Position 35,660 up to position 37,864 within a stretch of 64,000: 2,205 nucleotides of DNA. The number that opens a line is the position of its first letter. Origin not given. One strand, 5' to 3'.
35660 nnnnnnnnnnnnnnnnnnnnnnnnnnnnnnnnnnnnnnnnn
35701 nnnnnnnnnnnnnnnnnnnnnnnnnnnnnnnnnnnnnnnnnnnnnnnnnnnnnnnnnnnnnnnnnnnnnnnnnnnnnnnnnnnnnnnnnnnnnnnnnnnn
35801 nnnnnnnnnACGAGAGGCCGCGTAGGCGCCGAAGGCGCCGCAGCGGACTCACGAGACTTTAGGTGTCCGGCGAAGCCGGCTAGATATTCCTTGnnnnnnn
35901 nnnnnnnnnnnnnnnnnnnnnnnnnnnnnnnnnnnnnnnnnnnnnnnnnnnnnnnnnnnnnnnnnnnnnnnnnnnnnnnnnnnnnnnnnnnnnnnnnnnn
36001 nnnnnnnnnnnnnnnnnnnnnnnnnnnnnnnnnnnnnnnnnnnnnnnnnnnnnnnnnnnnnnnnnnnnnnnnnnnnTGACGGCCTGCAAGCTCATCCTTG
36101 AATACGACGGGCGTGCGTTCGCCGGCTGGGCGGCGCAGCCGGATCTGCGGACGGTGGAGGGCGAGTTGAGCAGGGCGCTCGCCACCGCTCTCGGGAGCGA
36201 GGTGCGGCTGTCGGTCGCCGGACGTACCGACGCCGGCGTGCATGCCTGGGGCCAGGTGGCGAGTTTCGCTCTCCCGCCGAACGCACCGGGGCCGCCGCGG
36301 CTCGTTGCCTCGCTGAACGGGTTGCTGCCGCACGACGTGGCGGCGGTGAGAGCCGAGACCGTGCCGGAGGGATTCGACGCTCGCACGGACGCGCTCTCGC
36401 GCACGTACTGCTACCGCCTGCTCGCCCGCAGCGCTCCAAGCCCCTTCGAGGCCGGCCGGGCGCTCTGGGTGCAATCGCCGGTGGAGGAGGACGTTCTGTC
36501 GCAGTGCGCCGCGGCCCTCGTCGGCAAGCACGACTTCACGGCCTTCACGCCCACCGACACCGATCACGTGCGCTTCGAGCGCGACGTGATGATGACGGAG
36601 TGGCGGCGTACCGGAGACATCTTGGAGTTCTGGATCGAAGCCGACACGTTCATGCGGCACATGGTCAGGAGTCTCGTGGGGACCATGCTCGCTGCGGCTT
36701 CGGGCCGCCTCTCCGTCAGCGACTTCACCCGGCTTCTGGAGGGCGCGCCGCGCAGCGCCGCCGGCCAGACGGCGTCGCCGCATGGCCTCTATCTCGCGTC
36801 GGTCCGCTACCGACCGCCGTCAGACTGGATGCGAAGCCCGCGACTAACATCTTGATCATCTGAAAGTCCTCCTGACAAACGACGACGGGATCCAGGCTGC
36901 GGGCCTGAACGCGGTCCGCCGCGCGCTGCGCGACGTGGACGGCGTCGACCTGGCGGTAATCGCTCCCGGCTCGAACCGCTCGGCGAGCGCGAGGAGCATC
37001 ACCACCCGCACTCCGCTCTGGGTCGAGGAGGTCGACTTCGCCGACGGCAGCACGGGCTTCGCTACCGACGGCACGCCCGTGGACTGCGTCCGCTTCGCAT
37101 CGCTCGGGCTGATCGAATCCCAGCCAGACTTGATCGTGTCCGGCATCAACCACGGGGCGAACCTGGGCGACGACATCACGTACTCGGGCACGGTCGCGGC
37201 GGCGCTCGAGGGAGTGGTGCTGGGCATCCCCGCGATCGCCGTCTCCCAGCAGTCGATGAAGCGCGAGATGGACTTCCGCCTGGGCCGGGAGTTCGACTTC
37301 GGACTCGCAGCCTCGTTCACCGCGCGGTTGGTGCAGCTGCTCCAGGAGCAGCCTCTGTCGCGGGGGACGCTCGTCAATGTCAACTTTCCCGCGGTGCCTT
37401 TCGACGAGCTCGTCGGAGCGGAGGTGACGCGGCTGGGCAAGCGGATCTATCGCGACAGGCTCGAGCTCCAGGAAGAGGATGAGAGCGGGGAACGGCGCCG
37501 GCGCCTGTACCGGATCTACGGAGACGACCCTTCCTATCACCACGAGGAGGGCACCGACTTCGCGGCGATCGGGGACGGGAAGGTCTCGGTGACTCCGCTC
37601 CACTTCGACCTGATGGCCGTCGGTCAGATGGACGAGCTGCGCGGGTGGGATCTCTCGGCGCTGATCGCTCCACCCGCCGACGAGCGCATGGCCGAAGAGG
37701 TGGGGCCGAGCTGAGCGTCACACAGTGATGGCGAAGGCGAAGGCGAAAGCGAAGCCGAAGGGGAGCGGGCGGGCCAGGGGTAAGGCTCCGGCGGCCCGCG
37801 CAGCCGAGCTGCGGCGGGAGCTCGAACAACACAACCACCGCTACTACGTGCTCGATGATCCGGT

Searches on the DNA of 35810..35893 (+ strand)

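Call 46: build_rna_model(alignment_id=A2, structure=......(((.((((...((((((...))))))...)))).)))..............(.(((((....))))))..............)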
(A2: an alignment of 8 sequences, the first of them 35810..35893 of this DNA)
Model R1 built from alignment A2 (8 sequences, 88 columns); structure: as given.
model positions 83; base pairs 19; branch points 1; effective number of sequences 1.25; information 0.684 bits per position. Calibrated on 0.2 Mb of random sequence (short: E-values are rough).
structure used (alignment columns):
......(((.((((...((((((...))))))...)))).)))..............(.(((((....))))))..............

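Call 47: search_with_rna_model(model_id=R1, source=window, filters=off, max_evalue=10)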
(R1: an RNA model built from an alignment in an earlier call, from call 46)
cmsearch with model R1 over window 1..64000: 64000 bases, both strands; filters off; matches with E-value up to 10: 46.
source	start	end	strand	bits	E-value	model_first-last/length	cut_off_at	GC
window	35810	35892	+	106.4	2.9e-23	1-83/83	no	0.64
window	61812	61894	+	106.2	3.2e-23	1-83/83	no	0.66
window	35972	36054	+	105.6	4.5e-23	1-83/83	no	0.64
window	35895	35970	+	95.1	1.4e-20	5-80/83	no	0.66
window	47199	47281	+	90.2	2e-19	1-83/83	no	0.67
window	47361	47443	+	90.2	2e-19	1-83/83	no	0.67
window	13450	13531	-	87.3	9e-19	1-83/83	no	0.72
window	47284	47360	+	79.2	7.2e-17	5-81/83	no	0.69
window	40283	40366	-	35.5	1.4e-06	1-83/83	no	0.64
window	32849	32913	-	31.8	1.1e-05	1-83/83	no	0.62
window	35935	36016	-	21.1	0.0037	1-83/83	no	0.63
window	47268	47324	-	20.9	0.0041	1-83/83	no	0.65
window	47349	47405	-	20.9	0.0041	1-83/83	no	0.65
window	61799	61856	-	17.8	0.022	1-83/83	no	0.66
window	35783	35854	-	17.3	0.028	1-83/83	no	0.65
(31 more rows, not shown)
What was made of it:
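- A covariance model built from 8 units finds 8 units or copies at 79-106 bits and further variants at 32-35 bits in the window (call 47).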

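Call 48: search_with_rna_model(model_id=R1, sources=[L001, L002, L003, L004, L005, L017, L022, L026, L006, L007, L011, L012, L023], max_evalue=10)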
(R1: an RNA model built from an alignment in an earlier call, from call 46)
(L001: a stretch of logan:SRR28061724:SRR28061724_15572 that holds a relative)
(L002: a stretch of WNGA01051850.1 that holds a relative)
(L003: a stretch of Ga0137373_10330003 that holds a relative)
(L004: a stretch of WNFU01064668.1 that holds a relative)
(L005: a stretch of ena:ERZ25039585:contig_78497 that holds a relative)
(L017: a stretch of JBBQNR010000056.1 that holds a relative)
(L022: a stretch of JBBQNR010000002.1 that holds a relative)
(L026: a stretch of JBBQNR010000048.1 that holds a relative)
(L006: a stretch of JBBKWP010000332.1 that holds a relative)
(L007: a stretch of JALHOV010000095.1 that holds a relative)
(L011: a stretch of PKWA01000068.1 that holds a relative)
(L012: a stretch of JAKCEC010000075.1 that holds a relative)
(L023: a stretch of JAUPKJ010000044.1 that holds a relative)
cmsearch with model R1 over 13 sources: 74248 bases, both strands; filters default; matches with E-value up to 10: 19.
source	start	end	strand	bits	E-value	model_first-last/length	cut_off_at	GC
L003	1001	1083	+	106.5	3.1e-23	1-83/83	no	0.63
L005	10187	10269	+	105.6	5.3e-23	1-83/83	no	0.61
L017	3094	3176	+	103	2.1e-22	1-83/83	no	0.67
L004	1808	1889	-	101.4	5e-22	1-83/83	no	0.66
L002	1930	2010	+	97.5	4.1e-21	1-83/83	no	0.59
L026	5092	5159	-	60.2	2.6e-12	1-83/83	no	0.66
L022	1985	2049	+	59.5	3.8e-12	1-83/83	no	0.65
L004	1845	1925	+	17.6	0.028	1-83/83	no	0.68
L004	2174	2242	-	14.7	0.13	1-83/83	no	0.67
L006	6797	6823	-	14.5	0.15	45-71/83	no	0.63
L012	2884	2963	+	13.2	0.3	1-83/83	no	0.65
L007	86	112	+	12.3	0.49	45-71/83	no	0.74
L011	2992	3018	+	11.6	0.7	46-71/83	no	0.78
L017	6372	6445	-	11.3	0.84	1-83/83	no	0.77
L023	7333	7406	+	10.7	1.2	1-83/83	no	0.72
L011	3110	3186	+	10.6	1.2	1-83/83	no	0.64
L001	1692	1706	-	9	3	69-83/83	5'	0.47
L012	3914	3942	-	8.7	3.6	9-37/83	no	0.83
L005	2895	2907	-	7.2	7.7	58-70/83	no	0.92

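Call 73: search_with_rna_model(model_id=R1, sources=[L027, L028, L029, L030, L031], max_evalue=1, filters=off)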
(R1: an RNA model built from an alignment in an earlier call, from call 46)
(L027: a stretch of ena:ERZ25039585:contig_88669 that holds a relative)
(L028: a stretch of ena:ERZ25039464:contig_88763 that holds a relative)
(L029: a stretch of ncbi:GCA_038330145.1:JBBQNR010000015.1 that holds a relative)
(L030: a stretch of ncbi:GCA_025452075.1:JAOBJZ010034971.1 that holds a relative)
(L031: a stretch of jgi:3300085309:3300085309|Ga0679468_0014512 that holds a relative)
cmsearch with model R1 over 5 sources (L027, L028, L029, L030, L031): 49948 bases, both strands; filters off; matches with E-value up to 1: 2.
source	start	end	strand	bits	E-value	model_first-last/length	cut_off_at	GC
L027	15619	15696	+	66.1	6.9e-14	1-83/83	no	0.65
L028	12367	12406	+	13.6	0.17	7-39/83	no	0.73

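Call 84: search_with_rna_model(model_id=R1, sources=[L032, L033], max_evalue=1, filters=off)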
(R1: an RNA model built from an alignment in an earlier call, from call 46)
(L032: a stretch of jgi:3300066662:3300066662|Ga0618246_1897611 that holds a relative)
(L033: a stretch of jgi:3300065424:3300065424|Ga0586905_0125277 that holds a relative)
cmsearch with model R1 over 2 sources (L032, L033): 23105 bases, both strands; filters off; matches with E-value up to 1: 4.
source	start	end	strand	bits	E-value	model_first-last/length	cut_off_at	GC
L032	17894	17960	-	55.3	1.1e-11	1-83/83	no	0.64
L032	17965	18031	-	49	3.5e-10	1-83/83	no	0.61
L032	16205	16252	-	11.8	0.2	1-83/83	no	0.58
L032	20154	20217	+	9.8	0.6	1-83/83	no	0.66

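Call 101: search_with_rna_model(model_id=R1, sources=[window, L002, L003, L004, L005, L017, L022, L026, L027, L032], max_evalue=0.00001, make_alignment=true)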
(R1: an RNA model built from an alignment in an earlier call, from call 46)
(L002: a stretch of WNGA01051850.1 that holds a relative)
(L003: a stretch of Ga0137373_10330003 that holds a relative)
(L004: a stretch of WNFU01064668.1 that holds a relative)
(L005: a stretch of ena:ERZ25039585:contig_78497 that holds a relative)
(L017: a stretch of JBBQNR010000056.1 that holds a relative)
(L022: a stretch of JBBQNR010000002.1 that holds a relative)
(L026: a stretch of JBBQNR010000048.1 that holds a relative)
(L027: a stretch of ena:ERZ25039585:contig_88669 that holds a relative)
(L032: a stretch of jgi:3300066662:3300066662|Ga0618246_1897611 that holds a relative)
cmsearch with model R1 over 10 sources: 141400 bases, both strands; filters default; matches with E-value up to 0.00001: 17.
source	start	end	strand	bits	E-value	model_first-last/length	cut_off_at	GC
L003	1001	1083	+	106.5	6e-23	1-83/83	no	0.63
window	35810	35892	+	106.4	6.4e-23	1-83/83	no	0.64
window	61812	61894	+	106.2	7.1e-23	1-83/83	no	0.66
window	35972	36054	+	105.6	9.9e-23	1-83/83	no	0.64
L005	10187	10269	+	105.6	1e-22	1-83/83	no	0.61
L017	3094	3176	+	103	4e-22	1-83/83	no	0.67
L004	1808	1889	-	101.4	9.4e-22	1-83/83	no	0.66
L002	1930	2010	+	97.5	7.8e-21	1-83/83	no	0.59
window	47199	47281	+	90.2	4.3e-19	1-83/83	no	0.67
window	47361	47443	+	90.2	4.3e-19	1-83/83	no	0.67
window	13450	13531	-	87.3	2e-18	1-83/83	no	0.72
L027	15596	15696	+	68.7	5e-14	1-83/83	no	0.64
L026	5092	5159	-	60.2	4.9e-12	1-83/83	no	0.66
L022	1985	2049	+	59.5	7.3e-12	1-83/83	no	0.65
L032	17894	17960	-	55.4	6.8e-11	1-83/83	no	0.64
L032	17965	18031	-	49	2.1e-09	1-83/83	no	0.61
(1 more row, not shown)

Alignment A3: 17 matches aligned to the model, 111 columns, each read 5' to 3' on its own strand. Consensus structure (alignment columns), stored with it:
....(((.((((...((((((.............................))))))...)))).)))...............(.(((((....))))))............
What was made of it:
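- It also finds copies in L002-L005, L017, L022, L026, L027 and L032 (calls 48, 73, 84, 101).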

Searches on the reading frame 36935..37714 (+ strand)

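Call 99: search_protein_families(library=pfam, proteins=[window:36935-37714:+], max_evalue=0.001)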
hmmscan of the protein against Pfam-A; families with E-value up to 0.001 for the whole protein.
window:36935-37714:+ (259 aa): 1 family
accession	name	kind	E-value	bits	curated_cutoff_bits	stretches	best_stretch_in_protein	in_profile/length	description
PF01975.23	SurE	-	2.1e-48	165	22.1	1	4-173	26-188/189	Survival protein SurE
